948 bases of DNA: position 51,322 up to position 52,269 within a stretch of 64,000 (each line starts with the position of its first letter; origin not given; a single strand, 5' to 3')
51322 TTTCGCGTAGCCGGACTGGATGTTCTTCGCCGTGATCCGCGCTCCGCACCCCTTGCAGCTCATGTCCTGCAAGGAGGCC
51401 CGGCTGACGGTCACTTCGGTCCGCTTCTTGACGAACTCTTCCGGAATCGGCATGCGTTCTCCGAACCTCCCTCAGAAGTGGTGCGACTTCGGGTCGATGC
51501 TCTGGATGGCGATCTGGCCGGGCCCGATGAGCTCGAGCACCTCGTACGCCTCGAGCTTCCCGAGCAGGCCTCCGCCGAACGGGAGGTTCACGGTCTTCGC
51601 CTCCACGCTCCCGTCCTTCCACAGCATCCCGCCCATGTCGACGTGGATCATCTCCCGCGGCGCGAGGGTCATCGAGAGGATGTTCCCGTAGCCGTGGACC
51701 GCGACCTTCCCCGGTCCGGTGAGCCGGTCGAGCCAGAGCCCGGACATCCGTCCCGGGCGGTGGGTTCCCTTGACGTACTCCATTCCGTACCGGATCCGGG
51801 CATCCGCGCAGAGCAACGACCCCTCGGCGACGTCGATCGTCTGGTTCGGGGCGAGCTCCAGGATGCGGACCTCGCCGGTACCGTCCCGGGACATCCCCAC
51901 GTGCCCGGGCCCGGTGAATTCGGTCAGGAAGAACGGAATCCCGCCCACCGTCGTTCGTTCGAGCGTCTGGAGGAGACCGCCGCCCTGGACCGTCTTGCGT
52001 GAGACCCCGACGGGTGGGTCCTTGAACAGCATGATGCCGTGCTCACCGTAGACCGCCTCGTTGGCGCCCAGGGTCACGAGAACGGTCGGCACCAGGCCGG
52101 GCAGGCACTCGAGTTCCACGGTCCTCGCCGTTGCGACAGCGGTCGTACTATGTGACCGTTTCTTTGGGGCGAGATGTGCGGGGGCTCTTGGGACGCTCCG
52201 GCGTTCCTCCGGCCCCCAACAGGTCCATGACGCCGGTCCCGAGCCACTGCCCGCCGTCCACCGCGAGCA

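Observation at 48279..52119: Candidate uncharacterised system: three AIM24/DUF124 paralogs, an interleaved zinc ribbon, an orphan protein, a GNAT and a MOSC protein in one compact operon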

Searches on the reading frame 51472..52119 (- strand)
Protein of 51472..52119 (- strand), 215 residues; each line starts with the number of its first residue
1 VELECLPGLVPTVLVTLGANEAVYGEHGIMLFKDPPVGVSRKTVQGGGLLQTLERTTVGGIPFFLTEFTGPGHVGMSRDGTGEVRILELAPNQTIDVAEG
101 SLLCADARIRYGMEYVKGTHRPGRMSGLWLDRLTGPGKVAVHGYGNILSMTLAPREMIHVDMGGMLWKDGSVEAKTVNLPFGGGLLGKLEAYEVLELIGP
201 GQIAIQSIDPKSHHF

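Call 3: search_protein_families(library=pfam, max_evalue=0.01, proteins=[window:51472-52119:-])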
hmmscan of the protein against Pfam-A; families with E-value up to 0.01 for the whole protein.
window:51472-52119:- (215 aa): 1 family
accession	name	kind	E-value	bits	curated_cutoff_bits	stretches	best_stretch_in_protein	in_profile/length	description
PF01987.23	AIM24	-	1.6e-32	113.4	25.7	1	11-207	9-204/205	Mitochondrial biogenesis AIM24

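Call 4: search_protein_families(library=ncbifam, max_evalue=0.01, proteins=[window:51472-52119:-])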
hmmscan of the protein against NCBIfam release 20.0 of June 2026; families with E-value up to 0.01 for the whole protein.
window:51472-52119:- (215 aa): 1 family
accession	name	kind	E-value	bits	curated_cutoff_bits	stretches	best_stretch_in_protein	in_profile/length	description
TIGR00266.1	TIGR00266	hypoth_equivalog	5.4e-12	45.7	96.6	1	12-150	13-149/222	TIGR00266 family protein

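Call 5: search_protein_families(library=padloc, max_evalue=0.01, proteins=[window:51472-52119:-])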
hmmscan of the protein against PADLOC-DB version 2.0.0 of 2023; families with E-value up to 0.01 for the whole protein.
window:51472-52119:- (215 aa): 0 families

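Call 18: search_solved_structures(query=window:51472-52119:-, max_evalue=1, show_alignments=1)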
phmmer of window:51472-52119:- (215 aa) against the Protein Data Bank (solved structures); distinct sequences matched with E-value up to 1: 2.
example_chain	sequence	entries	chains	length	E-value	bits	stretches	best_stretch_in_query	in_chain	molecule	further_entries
7ekq_Q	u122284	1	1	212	0.46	13.3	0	73-116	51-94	Chaperonin 23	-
2kpt_A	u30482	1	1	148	0.83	12.5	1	140-175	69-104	Putative secreted protein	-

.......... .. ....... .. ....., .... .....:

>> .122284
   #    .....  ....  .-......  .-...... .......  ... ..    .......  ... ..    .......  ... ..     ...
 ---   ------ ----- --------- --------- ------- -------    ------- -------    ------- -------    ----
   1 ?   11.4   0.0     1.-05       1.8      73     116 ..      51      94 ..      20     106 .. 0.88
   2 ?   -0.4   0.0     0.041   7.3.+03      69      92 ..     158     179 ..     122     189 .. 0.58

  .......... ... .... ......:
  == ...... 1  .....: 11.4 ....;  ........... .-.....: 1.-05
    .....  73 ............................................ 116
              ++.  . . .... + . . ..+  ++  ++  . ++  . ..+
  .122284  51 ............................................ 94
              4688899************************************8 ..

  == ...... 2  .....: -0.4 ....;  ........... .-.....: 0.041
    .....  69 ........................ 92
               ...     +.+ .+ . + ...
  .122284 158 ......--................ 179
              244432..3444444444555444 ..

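Call 21: find_related_loci(query=A1, collection=genome_contigs, flank=6000)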
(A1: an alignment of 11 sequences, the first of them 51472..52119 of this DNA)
Query A1 (215 aa) in genome_contigs; peptide patterns used: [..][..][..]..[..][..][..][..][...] (x = any residue, [..] = any of these).
55 stretches matched a pattern; 42 encode a relative of the query (tblastn E <= 1e-3); 40 distinct loci.
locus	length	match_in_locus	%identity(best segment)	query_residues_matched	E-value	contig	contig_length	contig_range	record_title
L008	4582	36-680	89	1-215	1e-130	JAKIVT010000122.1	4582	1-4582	MAG: Thermoplasmata archaeon isolate AcS13-54 AcS13-54_122, whole genome shotgun sequence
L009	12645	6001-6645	85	1-215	2e-124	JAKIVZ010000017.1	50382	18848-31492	MAG: Candidatus Lutacidiplasma silvani isolate AcS3-62 NODE_717_length_50382_cov_12.548354, whole genome shotgun sequenc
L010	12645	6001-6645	85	1-215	5e-124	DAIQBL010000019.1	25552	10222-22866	MAG TPA_asm: Thermoplasmatota archaeon isolate CTOTU28672 NODE_860_length_25552_cov_6.789465, whole genome shotgun seque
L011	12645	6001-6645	84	1-215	2e-122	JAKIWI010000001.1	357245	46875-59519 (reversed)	MAG: Thermoplasmata archaeon isolate AcS5-58 NODE_14_length_357245_cov_27.718469, whole genome shotgun sequence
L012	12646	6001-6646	87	1-215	5e-113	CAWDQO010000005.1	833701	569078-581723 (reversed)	MAG: uncultured Thermoplasmata archaeon isolate MFD03399.bin.2.1 genome assembly, contig: contig_5598, whole genome shot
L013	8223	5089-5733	70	1-215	4e-105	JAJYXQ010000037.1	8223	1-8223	MAG: Thermoplasmata archaeon isolate FK3.bin56 NODE_17281_length_8223_cov_2.019763, whole genome shotgun sequence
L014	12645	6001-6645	69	1-215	1e-103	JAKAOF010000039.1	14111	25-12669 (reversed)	MAG: Thermoplasmata archaeon isolate YF1.bin117 NODE_5055_length_14111_cov_22.407609, whole genome shotgun sequence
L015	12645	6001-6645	71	1-215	6e-103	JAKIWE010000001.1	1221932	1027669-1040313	MAG: Thermoplasmata archaeon isolate AcS5-107 NODE_1_length_1221932_cov_20.113987, whole genome shotgun sequence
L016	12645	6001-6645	71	1-215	2e-102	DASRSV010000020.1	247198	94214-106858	MAG TPA_asm: Thermoplasmata archaeon isolate SMAG_U6321 k141_642692, whole genome shotgun sequence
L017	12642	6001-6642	70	1-214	2e-101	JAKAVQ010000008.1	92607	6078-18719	MAG: Thermoplasmata archaeon isolate YP4.bin112 NODE_332_length_92607_cov_4.609051, whole genome shotgun sequence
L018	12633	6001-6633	71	1-211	3e-101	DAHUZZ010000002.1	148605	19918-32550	MAG TPA_asm: Thermoplasmata archaeon isolate clean1690 NODE_2_length_148605_cov_10.779624, whole genome shotgun sequence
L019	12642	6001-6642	70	1-214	4e-101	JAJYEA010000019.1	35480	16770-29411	MAG: Thermoplasmata archaeon isolate DBS1-1.bin134 NODE_1832_length_35480_cov_2.349164, whole genome shotgun sequence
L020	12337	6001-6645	68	1-215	8e-101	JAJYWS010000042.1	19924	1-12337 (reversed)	MAG: Thermoplasmata archaeon isolate FK3.bin132 NODE_5348_length_19924_cov_19.526342, whole genome shotgun sequence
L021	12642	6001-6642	68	1-214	1e-99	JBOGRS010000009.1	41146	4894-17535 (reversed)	MAG: Thermoplasmata archaeon isolate SE1505_metabat2.bin.34 NODE_56_length_41146_cov_2.326922, whole genome shotgun sequ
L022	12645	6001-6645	68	1-215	3e-99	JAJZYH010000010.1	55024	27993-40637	MAG: Thermoplasmata archaeon isolate TL1-5.bin18 NODE_546_length_55024_cov_32.710385, whole genome shotgun sequence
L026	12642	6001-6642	68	1-214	2e-97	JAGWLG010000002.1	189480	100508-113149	MAG: Thermoplasmata archaeon isolate REEB18 contig-150_34, whole genome shotgun sequence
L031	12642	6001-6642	65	1-214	2e-95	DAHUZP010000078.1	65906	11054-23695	MAG TPA_asm: Thermoplasmata archaeon isolate clean282 k141_147977, whole genome shotgun sequence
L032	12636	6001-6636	54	1-213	1e-72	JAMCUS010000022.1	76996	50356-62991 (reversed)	MAG: Thermoplasmatota archaeon isolate FK_Sedi_A_Bin.118 NODE_518_length_76996_cov_7.75802, whole genome shotgun sequenc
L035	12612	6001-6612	51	1-207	8e-67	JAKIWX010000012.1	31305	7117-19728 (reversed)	MAG: Thermoplasmata archaeon isolate SubAcS15-67 SubAcS15-67_12, whole genome shotgun sequence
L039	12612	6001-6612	51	1-207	2e-62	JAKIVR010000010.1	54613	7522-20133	MAG: Thermoplasmata archaeon isolate AcS11-62 AcS11-62_10, whole genome shotgun sequence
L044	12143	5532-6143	49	1-207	9e-61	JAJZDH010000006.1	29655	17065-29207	MAG: Thermoplasmata archaeon isolate JA4.bin57 NODE_1355_length_29655_cov_2.137429, whole genome shotgun sequence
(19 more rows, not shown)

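Call 23: search_solved_structures(query=A1, max_evalue=1, show_alignments=2)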
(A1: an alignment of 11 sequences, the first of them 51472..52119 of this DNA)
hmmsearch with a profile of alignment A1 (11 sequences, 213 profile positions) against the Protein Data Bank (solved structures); distinct sequences matched with E-value up to 1: 4.
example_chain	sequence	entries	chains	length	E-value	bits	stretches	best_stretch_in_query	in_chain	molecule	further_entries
1yox_A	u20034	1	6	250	5.5e-13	52.2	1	5-208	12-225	hypothetical protein PA3696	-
1pg6_A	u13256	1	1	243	6e-13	52.1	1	10-209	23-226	Hypothetical protein SpyM3_0169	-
4r5o_A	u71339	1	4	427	0.26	14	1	83-127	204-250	Quinonprotein alcohol dehydrogenase-like protein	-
6jsa_A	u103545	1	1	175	0.57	12.9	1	135-197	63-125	Hypothetical membrane protein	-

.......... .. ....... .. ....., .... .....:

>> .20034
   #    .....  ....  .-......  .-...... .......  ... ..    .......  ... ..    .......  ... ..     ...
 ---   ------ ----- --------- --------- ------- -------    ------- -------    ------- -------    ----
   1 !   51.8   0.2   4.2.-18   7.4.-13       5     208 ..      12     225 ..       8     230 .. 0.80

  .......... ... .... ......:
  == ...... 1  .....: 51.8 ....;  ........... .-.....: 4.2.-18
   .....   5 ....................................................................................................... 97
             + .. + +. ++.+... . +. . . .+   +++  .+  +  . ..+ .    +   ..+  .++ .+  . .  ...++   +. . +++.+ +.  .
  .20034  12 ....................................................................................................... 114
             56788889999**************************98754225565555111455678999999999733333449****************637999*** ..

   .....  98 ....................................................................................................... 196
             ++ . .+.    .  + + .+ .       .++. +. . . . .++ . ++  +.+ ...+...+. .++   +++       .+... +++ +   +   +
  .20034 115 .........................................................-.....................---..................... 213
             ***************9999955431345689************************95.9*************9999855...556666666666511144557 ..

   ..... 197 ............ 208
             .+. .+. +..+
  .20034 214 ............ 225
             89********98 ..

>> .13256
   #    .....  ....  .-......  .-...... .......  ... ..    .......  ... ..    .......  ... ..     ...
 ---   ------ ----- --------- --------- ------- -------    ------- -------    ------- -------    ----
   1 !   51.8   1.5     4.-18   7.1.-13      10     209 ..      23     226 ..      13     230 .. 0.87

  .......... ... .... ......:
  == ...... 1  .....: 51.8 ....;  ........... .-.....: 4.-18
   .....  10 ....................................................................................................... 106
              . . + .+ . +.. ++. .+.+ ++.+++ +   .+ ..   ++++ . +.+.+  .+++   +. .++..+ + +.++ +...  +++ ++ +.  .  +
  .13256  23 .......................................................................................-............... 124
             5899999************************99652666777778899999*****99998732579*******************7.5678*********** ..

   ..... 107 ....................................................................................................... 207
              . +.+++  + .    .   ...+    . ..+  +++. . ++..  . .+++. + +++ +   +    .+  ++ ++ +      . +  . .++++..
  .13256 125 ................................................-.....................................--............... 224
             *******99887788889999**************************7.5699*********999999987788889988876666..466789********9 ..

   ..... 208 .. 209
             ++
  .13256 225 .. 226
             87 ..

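Call 32: find_homologous_proteins(query=window:51472-52119:-, max_evalue=0.001)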
Query window:51472-52119:- (215 aa): 91 proteins with E <= 0.001 among 2075 candidates.
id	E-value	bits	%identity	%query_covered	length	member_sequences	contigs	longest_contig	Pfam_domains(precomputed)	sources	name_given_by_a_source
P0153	5.9e-132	456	91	100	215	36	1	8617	PF01987.24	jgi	jgi:uncharacterized protein (AIM24 family)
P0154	2.1e-129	448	91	100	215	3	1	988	PF01987.24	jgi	jgi:uncharacterized protein (AIM24 family)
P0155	4.0e-121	421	85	100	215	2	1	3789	PF01987.24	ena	-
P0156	8.0e-120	416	84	100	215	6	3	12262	PF01987.24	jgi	jgi:uncharacterized protein (AIM24 family)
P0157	3.2e-100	352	70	100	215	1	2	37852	PF01987.24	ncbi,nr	ncbi:MAG: AIM24 family protein [Thermoplasmata archaeon]|nr:AIM24 family protein [Thermoplasmata arc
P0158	1.5e-99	350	69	100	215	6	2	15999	PF01987.24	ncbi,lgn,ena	-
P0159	4.7e-99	349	71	99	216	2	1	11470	PF01987.24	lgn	-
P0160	4.6e-98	345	71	100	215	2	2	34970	PF01987.24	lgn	-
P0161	4.8e-98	345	72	100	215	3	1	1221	PF01987.24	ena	-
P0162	6.9e-98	345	70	100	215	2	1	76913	PF01987.24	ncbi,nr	ncbi:MAG: AIM24 family protein [Thermoplasmata archaeon]|nr:AIM24 family protein [Thermoplasmata arc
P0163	2.0e-97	343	71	99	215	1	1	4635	PF01987.24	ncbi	-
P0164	2.1e-97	343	70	100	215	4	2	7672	PF01987.24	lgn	-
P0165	2.6e-97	343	71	100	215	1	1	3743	PF01987.24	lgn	-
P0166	2.8e-97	343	71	98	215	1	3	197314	PF01987.24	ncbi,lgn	-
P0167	2.1e-96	340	71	100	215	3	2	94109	PF01987.24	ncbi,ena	-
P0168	2.7e-96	340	69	100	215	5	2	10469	PF01987.24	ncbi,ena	-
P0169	3.9e-96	339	69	100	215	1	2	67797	PF01987.24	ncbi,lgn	ncbi:MAG: AIM24 family protein [Thermoplasmata archaeon]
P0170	5.0e-96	339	72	99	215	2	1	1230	PF01987.24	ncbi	-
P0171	7.8e-96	338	70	99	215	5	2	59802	PF01987.24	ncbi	-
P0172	2.0e-95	337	68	100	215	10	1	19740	PF01987.24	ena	-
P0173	2.1e-95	337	69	100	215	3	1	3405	PF01987.24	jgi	jgi:uncharacterized protein (AIM24 family)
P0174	2.7e-95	336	69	100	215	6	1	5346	PF01987.24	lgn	-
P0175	3.3e-95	336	69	100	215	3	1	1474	PF01987.24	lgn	-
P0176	5.8e-95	335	64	100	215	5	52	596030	PF01987.24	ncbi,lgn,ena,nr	ncbi:MAG: AIM24 family protein [Candidatus Thermoplasmatota archaeon]|nr:AIM24 family protein [Candi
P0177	6.1e-95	335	69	100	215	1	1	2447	PF01987.24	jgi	jgi:uncharacterized protein (AIM24 family)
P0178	6.3e-95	335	67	100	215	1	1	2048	PF01987.24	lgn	-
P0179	7.8e-95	335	69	100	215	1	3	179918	PF01987.24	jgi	jgi:uncharacterized protein (AIM24 family)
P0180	9.0e-95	335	68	100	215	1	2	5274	PF01987.24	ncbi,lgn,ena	-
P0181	1.6e-94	334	66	100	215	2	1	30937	PF01987.24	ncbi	-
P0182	3.0e-94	333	68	100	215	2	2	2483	PF01987.24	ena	-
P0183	3.6e-94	333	67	100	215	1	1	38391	PF01987.24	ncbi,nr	ncbi:MAG: AIM24 family protein [Thermoplasmata archaeon]|nr:AIM24 family protein [Thermoplasmata arc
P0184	5.3e-94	332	68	100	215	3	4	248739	PF01987.24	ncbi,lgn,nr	ncbi:MAG: AIM24 family protein [Euryarchaeota archaeon]|nr:AIM24 family protein [Euryarchaeota archa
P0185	5.4e-94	332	65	100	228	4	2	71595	PF01987.24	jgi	jgi:uncharacterized protein (AIM24 family)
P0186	6.3e-94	332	67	100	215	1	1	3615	PF01987.24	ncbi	-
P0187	8.8e-94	331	68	100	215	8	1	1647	PF01987.24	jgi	jgi:uncharacterized protein (AIM24 family)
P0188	1.7e-93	330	68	100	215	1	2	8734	PF01987.24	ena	-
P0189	2.6e-93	330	67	100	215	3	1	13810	PF01987.24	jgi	-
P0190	5.0e-93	329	69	100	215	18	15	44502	PF01987.24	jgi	jgi:uncharacterized protein (AIM24 family)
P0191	1.4e-92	327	68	100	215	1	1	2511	PF01987.24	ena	-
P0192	2.9e-92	326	69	100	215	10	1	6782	PF01987.24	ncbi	-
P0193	3.6e-92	326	69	100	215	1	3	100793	PF01987.24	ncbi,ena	-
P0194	4.7e-92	326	67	100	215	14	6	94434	PF01987.24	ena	-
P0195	5.1e-92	326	67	100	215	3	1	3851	PF01987.24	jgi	-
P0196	8.3e-92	325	66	100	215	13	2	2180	PF01987.24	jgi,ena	jgi:uncharacterized protein (AIM24 family)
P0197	1.1e-91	324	67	100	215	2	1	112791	PF01987.24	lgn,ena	-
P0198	1.6e-91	324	66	100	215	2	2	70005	PF01987.24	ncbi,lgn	-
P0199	2.3e-91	323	67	100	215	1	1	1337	PF01987.24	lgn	-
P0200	2.7e-91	323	68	98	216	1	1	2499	PF01987.24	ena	-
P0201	3.1e-91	323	67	100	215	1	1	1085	PF01987.24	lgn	-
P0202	3.6e-91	323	63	100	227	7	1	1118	PF01987.24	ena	-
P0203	8.5e-91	322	65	100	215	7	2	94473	PF01987.24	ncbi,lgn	ncbi:MAG: AIM24 family protein [Thermoplasmata archaeon]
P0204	1.4e-90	321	67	100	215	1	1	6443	PF01987.24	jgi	jgi:uncharacterized protein (AIM24 family)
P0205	3.2e-90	320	63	100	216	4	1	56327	PF01987.24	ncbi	-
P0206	1.0e-88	315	66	100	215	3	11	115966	PF01987.24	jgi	jgi:uncharacterized protein (AIM24 family)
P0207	3.4e-88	313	63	100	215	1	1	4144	PF01987.24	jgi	-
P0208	8.4e-88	312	66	100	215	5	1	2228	PF01987.24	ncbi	-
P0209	4.4e-86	306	72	85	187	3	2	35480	PF01987.24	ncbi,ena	-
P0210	4.2e-85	303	65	99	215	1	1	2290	PF01987.24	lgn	-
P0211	8.9e-80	286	66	87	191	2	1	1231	PF01987.24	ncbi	-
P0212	4.9e-70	254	64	77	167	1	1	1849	PF01987.24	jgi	jgi:uncharacterized protein (AIM24 family)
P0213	8.5e-68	246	66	73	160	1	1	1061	PF01987.24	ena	-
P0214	5.5e-67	244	55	99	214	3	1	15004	PF01987.24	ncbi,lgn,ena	-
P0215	4.7e-63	231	52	96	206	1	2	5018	PF01987.24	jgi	jgi:uncharacterized protein (AIM24 family)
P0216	9.7e-63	230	52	96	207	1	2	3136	PF01987.24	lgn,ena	-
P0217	2.3e-62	229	53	96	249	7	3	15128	PF01987.24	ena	-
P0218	5.1e-61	224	51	96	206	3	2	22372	PF01987.24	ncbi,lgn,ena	-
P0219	1.4e-60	223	53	96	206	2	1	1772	PF01987.24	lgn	-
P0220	2.5e-60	222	49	99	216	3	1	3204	PF01987.24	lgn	-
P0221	5.5e-60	221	52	96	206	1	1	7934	PF01987.24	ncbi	-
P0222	6.8e-60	220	52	96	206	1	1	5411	PF01987.24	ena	-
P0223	8.7e-60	220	52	96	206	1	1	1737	PF01987.24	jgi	jgi:uncharacterized protein (AIM24 family)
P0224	1.0e-59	220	52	96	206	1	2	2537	PF01987.24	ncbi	ncbi:MAG: AIM24 family protein [Thermoplasmata archaeon]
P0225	2.9e-59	218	52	96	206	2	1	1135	PF01987.24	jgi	-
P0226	5.7e-59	217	51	96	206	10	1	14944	PF01987.24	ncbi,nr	ncbi:MAG: AIM24 family protein [Thermoplasmata archaeon]|nr:AIM24 family protein [Thermoplasmata arc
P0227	2.0e-57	212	49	98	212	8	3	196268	PF01987.24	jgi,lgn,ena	jgi:uncharacterized protein (AIM24 family)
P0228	8.4e-57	210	50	94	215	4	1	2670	PF01987.24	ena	-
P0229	1.7e-56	209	49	96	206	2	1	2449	PF01987.24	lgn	-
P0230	2.6e-56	209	50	96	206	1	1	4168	PF01987.24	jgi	jgi:uncharacterized protein (AIM24 family)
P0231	3.1e-56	209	49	96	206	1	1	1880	PF01987.24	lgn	-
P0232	3.2e-56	208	48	96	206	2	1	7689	PF01987.24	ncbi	-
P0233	4.5e-56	208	49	96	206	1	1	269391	PF01987.24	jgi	jgi:uncharacterized protein (AIM24 family)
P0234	1.0e-55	207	54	80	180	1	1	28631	PF01987.24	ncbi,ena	-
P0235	6.5e-55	204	48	96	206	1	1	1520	PF01987.24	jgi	jgi:uncharacterized protein (AIM24 family)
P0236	4.7e-54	201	47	96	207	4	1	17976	PF01987.24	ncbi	-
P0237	6.2e-54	201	49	96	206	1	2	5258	PF01987.24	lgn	-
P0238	1.0e-53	200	50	94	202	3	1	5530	PF01987.24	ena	-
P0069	2.5e-52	196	46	100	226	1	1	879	PF01987.24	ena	-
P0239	5.0e-40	156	85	39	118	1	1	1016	PF01987.24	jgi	jgi:uncharacterized protein (AIM24 family)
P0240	2.1e-5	42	28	93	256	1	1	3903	PF01987.24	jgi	jgi:uncharacterized protein (TIGR00266 family)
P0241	4.5e-5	41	27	93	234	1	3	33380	PF01987.24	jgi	jgi:uncharacterized protein (TIGR00266 family)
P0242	3.1e-4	38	26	93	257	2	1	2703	PF01987.24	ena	-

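Call 37: search_dna_similar(query=window:51472-52119:-, collection=plasmids, mode=protein, max_evalue=0.001, max_rows=40)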
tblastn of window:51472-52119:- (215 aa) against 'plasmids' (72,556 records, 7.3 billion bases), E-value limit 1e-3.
Records with a match: 12; places in all: 13; records where one place covers at least 80% of the query: 11.
Best place of each record, by identity: <60% 12.
By first word of the organism name: Halorussus 2; Candidatus 1; Burkholderia 1; Nostoc 1; Caballeronia 1; Mycolicibacterium 1; Haloarcula 1; Pseudomonas 1; Acidithiobacillus 1; Tsukamurella 1; and 1 more.
By predicted mobility (MOB-suite, as given by PLSDB): non-mobilizable 11; conjugative 1.
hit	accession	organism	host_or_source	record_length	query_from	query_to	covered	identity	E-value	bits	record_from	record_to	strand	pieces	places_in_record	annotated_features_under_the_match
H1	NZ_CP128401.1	Candidatus Chlorohelix allophototropha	Single colony of Candidatus Chlorohelix ...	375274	21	208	87%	35.9%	2e-26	113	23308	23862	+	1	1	AIM24 family protein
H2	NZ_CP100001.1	Halorussus vallis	cell culture,saline soil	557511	21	212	89%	33.2%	6e-7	56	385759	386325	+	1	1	none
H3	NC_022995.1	Burkholderia sp. M701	-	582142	19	208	88%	33.5%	2e-21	99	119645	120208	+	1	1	AIM24 family protein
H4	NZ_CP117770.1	Nostoc sp. UHCC 0926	whole organism,lichen surface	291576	20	208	88%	33.3%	2e-26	112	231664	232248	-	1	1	AIM24 family protein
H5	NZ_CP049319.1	Caballeronia sp. SBC2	whole organism,soil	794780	19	208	88%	32.5%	3e-20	95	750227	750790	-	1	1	AIM24 family protein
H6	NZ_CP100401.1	Halorussus aquaticus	cell culture,saline soil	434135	21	212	89%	31.1%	2e-8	61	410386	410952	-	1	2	none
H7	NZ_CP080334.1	Mycolicibacterium pallens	-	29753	23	208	87%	31.6%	1e-18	91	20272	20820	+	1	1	AIM24 family protein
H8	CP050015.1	Haloarcula sp. JP-L23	-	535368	21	212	89%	28.2%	8e-4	47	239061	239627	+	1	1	TIGR00266 family protein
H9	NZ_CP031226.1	Pseudomonas amygdali pv. lachrymans str. M301315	-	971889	20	207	87%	27.5%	5e-8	60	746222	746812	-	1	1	TIGR00266 family protein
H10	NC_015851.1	Acidithiobacillus caldus SM-1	-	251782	23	207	86%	27.1%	2e-6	55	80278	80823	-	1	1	AIM24 family protein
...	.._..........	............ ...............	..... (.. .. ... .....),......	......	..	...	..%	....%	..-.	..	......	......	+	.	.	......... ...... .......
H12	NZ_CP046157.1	Leptolyngbya sp. BL0902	cell culture,open pond on an algae farm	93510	37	207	80%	28.5%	2e-7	58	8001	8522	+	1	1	TIGR00266 family protein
